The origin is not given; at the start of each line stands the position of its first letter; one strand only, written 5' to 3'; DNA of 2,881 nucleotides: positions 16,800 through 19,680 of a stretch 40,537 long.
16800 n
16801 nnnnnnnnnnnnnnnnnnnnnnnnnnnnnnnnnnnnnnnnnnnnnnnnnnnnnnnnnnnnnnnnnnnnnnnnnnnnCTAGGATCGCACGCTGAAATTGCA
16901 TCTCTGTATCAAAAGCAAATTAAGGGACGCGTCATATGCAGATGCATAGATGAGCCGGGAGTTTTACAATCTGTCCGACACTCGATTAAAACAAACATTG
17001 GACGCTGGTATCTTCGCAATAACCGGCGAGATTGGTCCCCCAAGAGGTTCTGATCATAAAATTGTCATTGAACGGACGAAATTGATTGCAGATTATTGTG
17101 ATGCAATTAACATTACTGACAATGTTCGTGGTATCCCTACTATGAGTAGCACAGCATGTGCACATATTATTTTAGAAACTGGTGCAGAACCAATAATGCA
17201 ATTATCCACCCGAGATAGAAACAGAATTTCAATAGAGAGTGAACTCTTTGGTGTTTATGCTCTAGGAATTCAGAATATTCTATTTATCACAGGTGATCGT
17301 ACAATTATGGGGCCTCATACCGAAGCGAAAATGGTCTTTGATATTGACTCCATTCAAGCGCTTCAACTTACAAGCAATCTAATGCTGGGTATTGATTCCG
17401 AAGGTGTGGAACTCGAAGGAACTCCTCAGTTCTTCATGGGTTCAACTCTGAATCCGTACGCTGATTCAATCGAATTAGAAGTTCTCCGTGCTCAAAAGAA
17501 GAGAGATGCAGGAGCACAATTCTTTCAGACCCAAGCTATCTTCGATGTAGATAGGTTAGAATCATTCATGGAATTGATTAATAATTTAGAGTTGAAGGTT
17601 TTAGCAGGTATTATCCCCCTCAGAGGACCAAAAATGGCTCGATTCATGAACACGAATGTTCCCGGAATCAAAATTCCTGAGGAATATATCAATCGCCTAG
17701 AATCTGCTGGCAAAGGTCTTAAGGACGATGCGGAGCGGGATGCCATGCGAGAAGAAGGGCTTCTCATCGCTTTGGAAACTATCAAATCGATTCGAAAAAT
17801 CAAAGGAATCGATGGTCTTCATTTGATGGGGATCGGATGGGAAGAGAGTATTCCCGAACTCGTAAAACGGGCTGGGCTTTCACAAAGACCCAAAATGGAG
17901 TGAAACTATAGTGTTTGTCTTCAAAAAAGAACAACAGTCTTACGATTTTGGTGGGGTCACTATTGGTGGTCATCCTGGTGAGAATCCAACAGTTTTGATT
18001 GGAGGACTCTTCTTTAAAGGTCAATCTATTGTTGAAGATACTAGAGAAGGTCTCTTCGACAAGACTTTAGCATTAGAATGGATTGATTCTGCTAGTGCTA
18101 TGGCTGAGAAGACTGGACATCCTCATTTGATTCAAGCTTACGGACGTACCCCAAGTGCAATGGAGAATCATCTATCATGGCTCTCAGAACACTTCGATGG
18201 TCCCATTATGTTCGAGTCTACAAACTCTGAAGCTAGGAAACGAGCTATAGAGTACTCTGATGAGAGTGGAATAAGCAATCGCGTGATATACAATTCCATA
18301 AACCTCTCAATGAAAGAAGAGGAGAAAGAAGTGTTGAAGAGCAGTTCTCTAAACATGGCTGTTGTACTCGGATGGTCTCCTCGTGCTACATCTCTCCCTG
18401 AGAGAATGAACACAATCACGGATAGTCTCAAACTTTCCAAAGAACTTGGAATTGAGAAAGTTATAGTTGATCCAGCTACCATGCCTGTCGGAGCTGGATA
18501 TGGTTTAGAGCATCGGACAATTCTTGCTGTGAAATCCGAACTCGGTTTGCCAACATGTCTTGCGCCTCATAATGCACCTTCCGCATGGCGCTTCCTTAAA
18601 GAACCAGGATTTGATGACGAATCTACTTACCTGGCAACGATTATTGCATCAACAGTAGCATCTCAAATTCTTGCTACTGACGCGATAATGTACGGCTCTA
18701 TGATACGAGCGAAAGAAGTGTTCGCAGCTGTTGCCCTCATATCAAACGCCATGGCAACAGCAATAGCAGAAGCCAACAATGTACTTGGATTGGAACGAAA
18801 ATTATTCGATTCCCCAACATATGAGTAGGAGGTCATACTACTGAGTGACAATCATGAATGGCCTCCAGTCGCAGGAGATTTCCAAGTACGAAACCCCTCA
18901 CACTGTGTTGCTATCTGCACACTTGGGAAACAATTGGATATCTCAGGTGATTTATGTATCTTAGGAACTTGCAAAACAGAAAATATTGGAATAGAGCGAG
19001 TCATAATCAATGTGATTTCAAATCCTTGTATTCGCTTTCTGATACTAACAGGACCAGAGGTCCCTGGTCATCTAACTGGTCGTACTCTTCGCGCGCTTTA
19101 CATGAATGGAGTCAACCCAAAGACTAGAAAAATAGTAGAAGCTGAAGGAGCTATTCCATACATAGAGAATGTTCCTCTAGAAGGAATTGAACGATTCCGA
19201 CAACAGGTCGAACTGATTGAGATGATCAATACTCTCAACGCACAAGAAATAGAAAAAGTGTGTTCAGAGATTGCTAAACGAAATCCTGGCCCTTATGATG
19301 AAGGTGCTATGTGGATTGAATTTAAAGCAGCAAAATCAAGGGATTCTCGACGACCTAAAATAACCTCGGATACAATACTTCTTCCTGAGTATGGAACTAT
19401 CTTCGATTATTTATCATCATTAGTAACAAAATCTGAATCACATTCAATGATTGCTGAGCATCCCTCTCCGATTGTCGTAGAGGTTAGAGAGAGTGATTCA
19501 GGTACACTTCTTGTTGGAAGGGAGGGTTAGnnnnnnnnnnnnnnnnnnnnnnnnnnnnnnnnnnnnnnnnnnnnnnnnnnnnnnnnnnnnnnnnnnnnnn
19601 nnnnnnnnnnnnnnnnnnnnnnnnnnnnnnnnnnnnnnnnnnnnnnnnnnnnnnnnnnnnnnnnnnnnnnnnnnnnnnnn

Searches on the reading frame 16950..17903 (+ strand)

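Call 68: search_protein_families(library=pfam, proteins=[window:16950-17903:+], max_evalue=0.001)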
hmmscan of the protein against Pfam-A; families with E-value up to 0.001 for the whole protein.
window:16950-17903:+ (317 aa): 1 family
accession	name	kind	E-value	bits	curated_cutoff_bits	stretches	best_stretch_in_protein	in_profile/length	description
PF02219.23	MTHFR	-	1.6e-33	116.7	24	1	12-309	1-287/287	Methylenetetrahydrofolate reductase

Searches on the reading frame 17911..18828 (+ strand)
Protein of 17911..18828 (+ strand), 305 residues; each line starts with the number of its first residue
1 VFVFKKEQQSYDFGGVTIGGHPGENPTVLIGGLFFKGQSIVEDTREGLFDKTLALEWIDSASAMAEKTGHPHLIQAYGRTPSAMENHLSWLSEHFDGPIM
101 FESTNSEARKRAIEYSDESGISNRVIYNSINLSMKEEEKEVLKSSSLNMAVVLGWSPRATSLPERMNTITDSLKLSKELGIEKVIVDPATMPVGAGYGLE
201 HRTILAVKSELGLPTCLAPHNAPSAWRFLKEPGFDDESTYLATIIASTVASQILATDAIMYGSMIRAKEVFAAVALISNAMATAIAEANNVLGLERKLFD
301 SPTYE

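Call 68: search_protein_families(library=pfam, proteins=[window:17911-18828:+], max_evalue=0.001)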
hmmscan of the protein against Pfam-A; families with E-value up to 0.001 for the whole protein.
window:17911-18828:+ (305 aa): 1 family
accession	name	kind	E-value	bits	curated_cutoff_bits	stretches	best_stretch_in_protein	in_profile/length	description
PF02007.24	MtrH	-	2.8e-73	247.1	22.8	1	6-284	1-290/299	Tetrahydromethanopterin S-methyltransferase MtrH subunit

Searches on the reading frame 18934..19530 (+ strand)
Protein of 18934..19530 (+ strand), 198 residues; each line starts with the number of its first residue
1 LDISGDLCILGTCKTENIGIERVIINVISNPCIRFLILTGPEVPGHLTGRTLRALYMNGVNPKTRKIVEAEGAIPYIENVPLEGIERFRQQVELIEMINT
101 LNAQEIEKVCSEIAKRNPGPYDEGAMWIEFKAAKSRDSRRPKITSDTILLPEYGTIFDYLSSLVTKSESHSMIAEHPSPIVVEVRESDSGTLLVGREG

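Call 68: search_protein_families(library=pfam, proteins=[window:18934-19530:+], max_evalue=0.001)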
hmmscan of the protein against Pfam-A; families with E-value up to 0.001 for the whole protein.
window:18934-19530:+ (198 aa): 1 family
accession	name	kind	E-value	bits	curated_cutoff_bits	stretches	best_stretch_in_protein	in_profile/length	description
PF04208.19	MtrA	-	4.1e-47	160.5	25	1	7-135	43-170/173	Tetrahydromethanopterin S-methyltransferase, subunit A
